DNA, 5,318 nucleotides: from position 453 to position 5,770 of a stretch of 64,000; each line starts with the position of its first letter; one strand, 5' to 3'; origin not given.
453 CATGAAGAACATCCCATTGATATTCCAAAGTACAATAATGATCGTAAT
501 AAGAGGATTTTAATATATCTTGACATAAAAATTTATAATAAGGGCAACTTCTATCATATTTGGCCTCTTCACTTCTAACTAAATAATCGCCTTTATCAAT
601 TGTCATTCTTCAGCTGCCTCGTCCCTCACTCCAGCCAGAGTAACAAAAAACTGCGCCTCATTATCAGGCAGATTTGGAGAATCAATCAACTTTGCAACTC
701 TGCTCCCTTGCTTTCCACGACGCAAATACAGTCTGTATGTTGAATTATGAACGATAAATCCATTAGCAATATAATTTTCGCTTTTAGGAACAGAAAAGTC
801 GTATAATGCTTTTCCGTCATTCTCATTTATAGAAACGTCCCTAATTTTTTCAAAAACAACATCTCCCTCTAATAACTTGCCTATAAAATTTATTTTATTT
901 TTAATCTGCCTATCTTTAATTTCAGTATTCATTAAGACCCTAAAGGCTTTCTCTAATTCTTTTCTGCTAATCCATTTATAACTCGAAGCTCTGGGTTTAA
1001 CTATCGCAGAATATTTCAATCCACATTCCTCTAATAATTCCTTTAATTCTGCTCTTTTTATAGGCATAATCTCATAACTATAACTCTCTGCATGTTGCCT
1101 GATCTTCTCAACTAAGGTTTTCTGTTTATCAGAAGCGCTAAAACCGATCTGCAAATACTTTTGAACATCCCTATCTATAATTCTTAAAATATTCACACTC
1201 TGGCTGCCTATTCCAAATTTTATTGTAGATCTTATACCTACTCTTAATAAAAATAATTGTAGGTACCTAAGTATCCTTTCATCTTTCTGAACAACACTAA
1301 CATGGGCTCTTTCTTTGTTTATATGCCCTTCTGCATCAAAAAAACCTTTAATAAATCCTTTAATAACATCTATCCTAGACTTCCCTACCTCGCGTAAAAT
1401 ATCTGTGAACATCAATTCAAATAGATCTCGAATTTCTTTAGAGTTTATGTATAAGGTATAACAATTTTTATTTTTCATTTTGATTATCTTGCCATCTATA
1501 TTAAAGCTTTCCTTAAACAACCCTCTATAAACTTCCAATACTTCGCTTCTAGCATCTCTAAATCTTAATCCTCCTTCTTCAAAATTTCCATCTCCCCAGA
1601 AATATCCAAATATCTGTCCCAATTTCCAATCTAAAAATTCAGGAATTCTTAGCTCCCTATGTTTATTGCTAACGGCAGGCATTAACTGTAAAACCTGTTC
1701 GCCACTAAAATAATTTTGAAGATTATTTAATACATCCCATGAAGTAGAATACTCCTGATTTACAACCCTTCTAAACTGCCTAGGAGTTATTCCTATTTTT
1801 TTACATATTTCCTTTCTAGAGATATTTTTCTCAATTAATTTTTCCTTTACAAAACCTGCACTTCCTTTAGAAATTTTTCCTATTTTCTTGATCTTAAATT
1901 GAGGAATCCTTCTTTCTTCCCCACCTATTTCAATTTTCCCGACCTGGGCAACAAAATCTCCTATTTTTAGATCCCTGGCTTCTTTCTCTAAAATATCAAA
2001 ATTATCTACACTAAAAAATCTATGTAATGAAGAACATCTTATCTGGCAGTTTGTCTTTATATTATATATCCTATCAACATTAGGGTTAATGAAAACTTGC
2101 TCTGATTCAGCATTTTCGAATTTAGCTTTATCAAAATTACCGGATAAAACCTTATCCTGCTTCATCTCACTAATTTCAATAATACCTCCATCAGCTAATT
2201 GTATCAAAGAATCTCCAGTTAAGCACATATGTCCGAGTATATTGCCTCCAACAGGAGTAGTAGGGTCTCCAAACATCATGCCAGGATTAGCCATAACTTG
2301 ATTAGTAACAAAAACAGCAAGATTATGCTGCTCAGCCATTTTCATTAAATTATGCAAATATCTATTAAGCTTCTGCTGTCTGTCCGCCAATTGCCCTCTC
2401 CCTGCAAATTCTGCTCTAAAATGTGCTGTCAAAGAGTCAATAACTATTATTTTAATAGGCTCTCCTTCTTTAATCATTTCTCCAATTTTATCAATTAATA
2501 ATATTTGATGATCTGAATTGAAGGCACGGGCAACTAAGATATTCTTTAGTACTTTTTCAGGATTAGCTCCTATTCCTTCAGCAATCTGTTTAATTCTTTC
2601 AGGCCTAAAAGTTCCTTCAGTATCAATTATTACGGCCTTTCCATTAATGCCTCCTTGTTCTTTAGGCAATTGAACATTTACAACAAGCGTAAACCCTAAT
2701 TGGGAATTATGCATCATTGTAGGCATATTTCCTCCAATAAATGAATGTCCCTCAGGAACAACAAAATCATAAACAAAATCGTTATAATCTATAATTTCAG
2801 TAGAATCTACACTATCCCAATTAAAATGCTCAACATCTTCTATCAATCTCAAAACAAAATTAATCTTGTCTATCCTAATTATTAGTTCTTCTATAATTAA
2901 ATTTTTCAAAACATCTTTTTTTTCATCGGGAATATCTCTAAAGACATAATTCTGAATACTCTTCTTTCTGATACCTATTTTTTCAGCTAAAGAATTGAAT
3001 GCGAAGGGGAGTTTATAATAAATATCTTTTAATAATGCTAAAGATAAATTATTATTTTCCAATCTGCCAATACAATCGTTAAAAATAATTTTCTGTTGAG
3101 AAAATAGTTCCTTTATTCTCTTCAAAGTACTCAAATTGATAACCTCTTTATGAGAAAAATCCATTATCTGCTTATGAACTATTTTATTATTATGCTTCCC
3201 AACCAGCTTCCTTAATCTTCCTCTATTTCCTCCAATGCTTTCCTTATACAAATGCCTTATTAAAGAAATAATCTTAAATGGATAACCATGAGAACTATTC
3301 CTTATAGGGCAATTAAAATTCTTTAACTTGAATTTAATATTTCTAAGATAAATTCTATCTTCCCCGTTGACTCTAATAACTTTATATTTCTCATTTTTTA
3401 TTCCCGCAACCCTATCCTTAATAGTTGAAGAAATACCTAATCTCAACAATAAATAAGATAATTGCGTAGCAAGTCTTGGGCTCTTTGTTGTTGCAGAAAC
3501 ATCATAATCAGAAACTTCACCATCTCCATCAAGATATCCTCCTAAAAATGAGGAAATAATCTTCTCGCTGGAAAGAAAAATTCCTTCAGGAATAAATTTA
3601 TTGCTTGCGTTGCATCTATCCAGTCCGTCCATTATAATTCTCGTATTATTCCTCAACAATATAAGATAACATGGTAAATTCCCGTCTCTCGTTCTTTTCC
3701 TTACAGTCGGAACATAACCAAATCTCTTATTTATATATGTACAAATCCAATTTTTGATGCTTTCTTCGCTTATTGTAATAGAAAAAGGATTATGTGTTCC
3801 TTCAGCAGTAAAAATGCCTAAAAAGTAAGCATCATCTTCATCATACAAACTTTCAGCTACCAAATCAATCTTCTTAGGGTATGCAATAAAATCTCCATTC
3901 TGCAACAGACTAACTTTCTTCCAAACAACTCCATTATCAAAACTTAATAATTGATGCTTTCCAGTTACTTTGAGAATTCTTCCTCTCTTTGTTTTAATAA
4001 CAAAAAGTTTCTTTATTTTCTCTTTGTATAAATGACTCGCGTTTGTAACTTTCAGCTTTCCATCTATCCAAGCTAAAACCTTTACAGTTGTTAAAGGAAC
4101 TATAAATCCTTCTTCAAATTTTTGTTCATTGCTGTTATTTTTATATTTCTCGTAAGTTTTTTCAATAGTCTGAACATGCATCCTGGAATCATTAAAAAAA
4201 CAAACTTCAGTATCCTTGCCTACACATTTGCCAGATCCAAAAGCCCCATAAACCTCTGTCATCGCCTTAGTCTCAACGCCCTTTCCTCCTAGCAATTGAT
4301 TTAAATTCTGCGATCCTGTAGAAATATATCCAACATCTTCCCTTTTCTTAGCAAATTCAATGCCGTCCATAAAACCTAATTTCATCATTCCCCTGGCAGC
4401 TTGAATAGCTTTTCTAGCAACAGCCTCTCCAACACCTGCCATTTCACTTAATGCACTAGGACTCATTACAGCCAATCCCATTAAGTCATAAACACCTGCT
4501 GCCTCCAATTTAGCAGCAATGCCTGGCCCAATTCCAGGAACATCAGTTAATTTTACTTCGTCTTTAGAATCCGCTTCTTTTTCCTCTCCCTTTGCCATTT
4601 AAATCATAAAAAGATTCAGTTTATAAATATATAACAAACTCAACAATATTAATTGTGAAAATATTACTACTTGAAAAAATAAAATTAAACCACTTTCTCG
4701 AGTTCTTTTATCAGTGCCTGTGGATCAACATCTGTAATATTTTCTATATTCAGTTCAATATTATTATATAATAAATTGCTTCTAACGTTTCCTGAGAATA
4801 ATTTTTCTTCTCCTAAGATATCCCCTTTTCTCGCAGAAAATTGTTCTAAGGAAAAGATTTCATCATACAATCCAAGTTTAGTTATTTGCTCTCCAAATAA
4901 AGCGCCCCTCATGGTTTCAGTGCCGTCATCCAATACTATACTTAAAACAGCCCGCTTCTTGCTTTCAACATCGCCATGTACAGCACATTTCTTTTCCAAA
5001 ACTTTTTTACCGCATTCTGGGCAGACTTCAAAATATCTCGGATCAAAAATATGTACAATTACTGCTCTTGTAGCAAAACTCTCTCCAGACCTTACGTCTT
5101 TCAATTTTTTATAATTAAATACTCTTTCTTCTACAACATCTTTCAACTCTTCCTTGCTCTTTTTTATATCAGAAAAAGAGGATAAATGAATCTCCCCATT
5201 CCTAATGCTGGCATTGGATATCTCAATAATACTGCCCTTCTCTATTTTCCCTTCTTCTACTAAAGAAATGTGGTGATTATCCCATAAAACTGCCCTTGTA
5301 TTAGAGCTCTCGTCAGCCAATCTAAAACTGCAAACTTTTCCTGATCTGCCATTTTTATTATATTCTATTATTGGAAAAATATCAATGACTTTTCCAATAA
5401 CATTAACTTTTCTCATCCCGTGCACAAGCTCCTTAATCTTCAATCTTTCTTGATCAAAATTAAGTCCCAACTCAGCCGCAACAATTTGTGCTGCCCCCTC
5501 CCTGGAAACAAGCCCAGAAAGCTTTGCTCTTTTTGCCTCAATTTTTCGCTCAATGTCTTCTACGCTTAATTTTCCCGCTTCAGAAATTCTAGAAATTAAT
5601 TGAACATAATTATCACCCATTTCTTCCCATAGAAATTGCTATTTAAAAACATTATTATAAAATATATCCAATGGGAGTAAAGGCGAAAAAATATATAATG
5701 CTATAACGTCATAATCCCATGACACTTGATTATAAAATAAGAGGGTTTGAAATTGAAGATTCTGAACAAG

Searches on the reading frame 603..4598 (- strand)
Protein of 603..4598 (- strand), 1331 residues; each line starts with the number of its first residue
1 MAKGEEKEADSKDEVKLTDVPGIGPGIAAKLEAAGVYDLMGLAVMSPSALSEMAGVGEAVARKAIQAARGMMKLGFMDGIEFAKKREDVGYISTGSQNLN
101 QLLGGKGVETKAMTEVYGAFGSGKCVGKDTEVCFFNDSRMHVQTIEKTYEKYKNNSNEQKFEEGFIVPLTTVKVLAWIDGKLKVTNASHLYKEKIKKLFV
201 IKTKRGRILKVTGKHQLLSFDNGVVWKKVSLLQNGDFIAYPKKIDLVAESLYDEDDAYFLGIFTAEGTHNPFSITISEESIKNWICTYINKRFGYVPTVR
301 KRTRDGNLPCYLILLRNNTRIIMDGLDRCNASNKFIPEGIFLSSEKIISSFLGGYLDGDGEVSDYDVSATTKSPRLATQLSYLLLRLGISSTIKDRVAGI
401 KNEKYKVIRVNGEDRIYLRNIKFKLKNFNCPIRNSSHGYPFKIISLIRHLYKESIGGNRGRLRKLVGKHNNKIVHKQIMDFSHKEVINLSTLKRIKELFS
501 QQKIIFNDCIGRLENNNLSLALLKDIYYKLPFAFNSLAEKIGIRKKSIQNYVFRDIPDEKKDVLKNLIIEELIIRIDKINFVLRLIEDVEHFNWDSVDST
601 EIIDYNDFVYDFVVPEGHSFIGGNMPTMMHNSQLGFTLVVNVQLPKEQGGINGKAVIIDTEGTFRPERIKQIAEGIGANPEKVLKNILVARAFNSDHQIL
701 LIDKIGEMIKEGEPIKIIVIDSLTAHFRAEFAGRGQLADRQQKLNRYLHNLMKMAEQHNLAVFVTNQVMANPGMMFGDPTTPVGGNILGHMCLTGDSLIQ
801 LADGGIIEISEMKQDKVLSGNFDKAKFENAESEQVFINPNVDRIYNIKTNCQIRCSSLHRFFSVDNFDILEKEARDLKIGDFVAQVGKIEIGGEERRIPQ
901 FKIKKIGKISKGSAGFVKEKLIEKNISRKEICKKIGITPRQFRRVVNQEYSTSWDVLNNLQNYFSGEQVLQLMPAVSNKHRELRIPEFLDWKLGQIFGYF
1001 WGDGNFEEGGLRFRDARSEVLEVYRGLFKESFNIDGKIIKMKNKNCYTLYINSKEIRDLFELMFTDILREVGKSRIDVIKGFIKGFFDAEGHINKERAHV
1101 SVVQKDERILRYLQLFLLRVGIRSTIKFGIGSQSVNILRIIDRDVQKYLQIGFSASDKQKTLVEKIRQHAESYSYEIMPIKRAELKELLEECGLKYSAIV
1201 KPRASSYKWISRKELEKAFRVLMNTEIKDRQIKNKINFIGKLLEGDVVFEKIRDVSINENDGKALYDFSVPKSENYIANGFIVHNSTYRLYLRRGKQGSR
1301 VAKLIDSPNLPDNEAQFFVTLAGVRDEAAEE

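Call 8: search_protein_families(library=pfam, max_evalue=0.001, proteins=[window:603-4598:-])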
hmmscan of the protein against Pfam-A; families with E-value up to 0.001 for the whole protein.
window:603-4598:- (1331 aa): 7 families
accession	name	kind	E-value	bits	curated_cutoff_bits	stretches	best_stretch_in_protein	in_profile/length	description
PF08423.17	Rad51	-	9.6e-78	261.2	22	3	631-794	39-205/244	Rad51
PF14890.11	Intein_splicing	-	9.1e-42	142.9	35.8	2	800-1285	2-155/155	Intein splicing domain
PF14528.11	LAGLIDADG_3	-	2.6e-36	124.2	22.5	3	349-414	4-73/82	LAGLIDADG-like domain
PF00154.27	RecA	-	2.6e-10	40.7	27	1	652-789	80-209/262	recA bacterial DNA recombination protein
PF14520.12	HHH_5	-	6.9e-08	33.3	27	1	16-69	3-56/57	Helix-hairpin-helix domain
PF13443.12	HTH_26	-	0.00013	22.6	22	0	918-960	3-46/63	Cro/C1-type HTH DNA-binding domain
PF05204.19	Hom_end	-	0.00014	22.4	21.1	0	341-406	5-75/110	Homing endonuclease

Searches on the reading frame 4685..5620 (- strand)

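Call 8: search_protein_families(library=pfam, max_evalue=0.001, proteins=[window:4685-5620:-])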
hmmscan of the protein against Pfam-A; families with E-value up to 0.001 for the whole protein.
window:4685-5620:- (311 aa): 2 families
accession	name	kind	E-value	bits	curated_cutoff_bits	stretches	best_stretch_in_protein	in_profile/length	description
PF01336.31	tRNA_anti-codon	-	4.9e-07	30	27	0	72-135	1-54/75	OB-fold nucleic acid binding domain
PF17244.8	CDC24_OB3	-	5e-05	23.6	25.4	1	65-139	2-75/216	Cell division control protein 24, OB domain 3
